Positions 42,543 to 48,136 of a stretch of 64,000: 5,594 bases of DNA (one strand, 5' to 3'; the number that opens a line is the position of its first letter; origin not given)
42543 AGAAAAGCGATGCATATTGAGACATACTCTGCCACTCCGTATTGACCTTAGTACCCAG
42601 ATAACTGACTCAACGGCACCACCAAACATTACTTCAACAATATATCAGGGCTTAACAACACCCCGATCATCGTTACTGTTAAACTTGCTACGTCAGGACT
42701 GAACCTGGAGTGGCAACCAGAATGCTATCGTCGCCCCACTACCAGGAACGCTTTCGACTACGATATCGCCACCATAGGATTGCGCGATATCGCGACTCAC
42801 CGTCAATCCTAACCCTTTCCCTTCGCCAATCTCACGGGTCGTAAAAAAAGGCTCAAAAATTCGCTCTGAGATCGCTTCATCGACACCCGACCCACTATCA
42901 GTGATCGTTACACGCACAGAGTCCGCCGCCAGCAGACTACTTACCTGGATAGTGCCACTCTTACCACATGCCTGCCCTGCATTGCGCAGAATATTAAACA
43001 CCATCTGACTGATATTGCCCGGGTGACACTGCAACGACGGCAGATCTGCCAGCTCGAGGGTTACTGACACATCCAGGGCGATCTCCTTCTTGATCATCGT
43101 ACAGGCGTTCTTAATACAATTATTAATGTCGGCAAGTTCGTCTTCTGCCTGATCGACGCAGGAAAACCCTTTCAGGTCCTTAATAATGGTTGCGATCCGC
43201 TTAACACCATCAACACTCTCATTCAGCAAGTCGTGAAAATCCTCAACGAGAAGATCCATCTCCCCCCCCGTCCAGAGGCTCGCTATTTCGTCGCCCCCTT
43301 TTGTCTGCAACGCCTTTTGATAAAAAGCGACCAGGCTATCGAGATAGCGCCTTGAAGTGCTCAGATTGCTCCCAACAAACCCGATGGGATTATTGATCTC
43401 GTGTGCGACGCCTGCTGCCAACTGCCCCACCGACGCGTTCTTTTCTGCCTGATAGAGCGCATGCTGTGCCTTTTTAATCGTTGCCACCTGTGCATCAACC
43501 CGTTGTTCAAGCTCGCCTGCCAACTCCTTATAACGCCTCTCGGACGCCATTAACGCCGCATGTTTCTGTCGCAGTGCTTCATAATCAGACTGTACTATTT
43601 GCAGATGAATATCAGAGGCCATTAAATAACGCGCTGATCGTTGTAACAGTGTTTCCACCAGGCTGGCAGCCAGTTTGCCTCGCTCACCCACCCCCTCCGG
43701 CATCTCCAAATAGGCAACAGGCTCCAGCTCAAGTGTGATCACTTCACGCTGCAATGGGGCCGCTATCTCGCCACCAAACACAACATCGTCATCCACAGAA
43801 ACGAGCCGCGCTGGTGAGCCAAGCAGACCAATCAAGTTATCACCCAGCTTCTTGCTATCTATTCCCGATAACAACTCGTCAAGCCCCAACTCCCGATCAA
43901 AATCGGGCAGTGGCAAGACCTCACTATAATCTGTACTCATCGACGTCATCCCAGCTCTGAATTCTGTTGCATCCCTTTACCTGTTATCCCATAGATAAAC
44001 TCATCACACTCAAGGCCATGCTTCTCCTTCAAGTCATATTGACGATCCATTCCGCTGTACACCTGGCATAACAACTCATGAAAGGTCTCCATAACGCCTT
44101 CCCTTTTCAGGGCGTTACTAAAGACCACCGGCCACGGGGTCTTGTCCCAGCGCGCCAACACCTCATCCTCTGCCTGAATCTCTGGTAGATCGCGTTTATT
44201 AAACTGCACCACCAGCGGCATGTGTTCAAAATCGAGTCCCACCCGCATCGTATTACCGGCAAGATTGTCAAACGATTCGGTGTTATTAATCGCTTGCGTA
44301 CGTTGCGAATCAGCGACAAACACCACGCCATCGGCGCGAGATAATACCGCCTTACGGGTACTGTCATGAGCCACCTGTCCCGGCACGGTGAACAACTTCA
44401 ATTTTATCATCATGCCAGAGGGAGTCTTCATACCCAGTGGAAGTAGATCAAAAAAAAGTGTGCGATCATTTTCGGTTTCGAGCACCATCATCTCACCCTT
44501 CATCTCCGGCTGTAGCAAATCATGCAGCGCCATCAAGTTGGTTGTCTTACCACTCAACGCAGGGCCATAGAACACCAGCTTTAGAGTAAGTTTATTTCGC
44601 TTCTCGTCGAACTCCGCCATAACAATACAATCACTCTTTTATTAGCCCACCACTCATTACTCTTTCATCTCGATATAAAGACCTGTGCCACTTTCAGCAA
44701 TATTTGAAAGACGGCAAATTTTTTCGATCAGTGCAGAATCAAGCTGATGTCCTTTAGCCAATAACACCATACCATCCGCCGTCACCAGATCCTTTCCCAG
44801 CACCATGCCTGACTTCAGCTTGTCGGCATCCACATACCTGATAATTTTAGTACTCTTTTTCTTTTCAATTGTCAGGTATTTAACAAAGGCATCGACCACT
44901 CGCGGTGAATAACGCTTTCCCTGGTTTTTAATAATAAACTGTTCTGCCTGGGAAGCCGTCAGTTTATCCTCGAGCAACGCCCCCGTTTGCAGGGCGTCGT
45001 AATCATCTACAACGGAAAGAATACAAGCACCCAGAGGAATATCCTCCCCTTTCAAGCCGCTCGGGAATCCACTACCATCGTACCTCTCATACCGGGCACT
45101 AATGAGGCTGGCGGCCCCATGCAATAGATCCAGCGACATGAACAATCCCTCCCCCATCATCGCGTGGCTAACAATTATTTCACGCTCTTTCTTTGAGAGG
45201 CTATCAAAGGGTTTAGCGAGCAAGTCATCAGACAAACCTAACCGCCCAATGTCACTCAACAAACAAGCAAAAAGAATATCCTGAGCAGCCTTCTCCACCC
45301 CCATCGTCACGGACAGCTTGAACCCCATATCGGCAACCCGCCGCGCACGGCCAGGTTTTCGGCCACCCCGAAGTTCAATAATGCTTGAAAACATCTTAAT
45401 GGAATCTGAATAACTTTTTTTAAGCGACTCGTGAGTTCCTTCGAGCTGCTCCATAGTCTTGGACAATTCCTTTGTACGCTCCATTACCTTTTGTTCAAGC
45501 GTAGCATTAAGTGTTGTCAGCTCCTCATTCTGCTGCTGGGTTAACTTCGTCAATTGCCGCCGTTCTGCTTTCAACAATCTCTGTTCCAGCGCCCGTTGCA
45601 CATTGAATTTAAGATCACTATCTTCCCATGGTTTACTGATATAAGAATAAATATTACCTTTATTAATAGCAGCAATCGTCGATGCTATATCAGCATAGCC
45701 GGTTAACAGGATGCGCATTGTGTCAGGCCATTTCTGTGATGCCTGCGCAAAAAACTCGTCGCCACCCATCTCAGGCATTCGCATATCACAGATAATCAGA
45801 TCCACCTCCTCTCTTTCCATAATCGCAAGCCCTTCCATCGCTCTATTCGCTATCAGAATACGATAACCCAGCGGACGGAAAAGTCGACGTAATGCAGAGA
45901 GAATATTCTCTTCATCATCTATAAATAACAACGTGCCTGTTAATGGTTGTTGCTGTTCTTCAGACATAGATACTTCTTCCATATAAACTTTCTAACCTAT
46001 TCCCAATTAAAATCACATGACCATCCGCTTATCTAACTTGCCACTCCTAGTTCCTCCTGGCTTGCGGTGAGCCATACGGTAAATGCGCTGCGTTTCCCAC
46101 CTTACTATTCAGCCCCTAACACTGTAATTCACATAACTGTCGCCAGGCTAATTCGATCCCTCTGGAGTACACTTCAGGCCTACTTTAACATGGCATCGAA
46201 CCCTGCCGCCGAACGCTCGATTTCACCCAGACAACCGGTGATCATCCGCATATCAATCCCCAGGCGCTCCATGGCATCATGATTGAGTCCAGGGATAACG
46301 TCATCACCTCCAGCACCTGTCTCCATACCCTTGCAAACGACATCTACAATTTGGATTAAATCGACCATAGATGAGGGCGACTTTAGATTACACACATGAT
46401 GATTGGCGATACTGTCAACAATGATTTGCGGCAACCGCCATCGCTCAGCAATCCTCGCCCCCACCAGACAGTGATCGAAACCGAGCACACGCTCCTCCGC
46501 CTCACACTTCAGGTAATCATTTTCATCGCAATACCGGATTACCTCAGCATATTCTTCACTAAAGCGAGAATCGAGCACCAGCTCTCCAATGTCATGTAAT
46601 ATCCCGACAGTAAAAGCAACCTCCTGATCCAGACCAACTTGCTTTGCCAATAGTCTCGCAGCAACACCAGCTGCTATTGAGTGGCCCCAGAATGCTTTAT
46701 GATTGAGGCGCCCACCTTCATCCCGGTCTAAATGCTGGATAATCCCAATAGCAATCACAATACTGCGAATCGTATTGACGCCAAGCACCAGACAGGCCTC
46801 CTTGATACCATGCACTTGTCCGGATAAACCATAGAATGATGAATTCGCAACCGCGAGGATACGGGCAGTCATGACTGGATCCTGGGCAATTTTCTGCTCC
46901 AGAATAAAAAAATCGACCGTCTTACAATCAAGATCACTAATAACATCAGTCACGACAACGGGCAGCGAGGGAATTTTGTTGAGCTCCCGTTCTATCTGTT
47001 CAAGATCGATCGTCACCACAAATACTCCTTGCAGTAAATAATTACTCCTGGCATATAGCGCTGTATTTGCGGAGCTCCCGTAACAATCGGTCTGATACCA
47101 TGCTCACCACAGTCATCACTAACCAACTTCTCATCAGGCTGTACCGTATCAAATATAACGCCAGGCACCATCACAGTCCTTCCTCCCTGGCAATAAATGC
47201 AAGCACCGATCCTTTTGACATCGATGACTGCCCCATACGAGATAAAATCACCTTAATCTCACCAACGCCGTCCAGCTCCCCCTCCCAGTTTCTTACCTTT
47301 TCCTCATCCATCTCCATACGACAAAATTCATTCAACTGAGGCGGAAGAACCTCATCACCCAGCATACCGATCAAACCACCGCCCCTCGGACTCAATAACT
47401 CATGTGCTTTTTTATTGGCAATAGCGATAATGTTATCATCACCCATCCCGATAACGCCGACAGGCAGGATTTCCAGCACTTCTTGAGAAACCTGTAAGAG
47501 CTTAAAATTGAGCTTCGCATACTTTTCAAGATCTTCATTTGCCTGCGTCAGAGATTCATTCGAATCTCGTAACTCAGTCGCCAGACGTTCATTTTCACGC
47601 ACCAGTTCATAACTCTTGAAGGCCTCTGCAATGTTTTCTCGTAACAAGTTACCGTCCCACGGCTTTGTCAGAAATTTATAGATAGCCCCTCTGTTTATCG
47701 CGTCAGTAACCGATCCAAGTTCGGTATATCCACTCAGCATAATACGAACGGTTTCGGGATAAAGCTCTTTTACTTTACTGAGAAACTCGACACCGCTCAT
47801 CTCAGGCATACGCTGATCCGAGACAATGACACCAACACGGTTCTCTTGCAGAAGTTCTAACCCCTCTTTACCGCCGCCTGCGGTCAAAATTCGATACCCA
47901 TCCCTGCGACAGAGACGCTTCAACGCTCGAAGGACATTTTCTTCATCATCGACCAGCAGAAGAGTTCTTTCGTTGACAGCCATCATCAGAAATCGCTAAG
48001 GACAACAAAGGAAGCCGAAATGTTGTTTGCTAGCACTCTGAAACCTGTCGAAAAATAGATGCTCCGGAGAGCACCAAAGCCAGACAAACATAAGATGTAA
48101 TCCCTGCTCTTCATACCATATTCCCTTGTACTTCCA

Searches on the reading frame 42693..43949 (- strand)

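Call 69: search_protein_families(library=pfam, proteins=[window:42693-43949:-], max_evalue=0.00001)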
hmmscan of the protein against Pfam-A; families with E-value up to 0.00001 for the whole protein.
window:42693-43949:- (418 aa): 1 family
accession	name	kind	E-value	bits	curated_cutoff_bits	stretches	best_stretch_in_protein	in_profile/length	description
PF02518.31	HATPase_c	-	2e-22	80.1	26.4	1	312-415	5-110/111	Histidine kinase-, DNA gyrase B-, and HSP90-like ATPase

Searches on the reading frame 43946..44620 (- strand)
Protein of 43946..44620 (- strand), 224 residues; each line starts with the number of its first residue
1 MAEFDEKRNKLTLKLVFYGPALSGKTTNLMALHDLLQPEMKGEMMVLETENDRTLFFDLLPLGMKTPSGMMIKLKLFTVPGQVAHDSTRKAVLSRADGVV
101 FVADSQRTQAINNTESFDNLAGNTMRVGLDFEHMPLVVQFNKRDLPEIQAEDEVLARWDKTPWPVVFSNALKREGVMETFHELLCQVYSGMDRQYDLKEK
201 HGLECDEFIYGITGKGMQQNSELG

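Call 69: search_protein_families(library=pfam, proteins=[window:43946-44620:-], max_evalue=0.00001)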
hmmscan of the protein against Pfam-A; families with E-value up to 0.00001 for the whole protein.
window:43946-44620:- (224 aa): 1 family
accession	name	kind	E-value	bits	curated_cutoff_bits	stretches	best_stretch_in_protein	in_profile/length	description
PF00025.27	Arf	-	2.3e-07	30.9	22.3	1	70-184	56-171/174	ADP-ribosylation factor family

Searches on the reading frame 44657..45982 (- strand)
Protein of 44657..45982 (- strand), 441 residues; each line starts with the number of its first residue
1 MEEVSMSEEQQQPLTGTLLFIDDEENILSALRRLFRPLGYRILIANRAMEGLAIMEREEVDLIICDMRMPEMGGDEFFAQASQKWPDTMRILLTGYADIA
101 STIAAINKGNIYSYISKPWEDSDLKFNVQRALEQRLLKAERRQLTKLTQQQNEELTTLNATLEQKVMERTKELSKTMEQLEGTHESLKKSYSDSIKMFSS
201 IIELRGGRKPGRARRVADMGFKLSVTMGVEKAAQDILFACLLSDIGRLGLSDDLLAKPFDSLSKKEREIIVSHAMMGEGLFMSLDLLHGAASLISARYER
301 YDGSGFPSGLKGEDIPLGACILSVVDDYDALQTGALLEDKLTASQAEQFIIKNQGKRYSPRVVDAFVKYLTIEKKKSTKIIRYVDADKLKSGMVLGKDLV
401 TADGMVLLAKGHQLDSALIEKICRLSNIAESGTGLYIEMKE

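Call 69: search_protein_families(library=pfam, proteins=[window:44657-45982:-], max_evalue=0.00001)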
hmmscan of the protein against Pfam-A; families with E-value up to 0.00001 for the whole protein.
window:44657-45982:- (441 aa): 3 families
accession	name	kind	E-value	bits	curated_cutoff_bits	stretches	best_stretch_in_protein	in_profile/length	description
PF13487.12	HD_5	-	1.9e-27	96.5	27.2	1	197-362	2-170/170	HD domain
PF00072.30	Response_reg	-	4.4e-20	72.4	30.2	1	19-125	2-107/111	Response regulator receiver domain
PF01966.28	HD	-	2.2e-06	28.4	22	1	214-330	6-115/116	HD domain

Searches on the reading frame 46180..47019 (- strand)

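Call 69: search_protein_families(library=pfam, proteins=[window:46180-47019:-], max_evalue=0.00001)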
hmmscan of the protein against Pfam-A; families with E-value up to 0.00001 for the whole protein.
window:46180-47019:- (279 aa): 2 families
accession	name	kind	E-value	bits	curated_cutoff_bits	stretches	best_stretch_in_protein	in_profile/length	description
PF08668.18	HDOD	-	4.8e-55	186.5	22.9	1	16-208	1-194/196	HDOD domain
PF01966.28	HD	-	4.7e-08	33.8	22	1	111-208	2-86/116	HD domain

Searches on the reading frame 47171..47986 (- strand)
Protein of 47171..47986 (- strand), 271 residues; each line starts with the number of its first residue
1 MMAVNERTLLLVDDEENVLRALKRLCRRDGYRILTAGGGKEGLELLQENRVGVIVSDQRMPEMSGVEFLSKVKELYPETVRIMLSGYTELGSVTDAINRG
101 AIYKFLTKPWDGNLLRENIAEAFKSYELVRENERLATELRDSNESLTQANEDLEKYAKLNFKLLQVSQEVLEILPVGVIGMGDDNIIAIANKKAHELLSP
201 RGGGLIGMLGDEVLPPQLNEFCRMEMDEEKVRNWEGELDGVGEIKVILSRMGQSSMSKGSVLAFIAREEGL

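Call 69: search_protein_families(library=pfam, proteins=[window:47171-47986:-], max_evalue=0.00001)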
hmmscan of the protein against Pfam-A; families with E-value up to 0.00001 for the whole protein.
window:47171-47986:- (271 aa): 1 family
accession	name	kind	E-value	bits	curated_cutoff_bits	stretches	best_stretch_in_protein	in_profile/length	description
PF00072.30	Response_reg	-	3.3e-23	82.4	30.2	1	10-119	2-110/111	Response regulator receiver domain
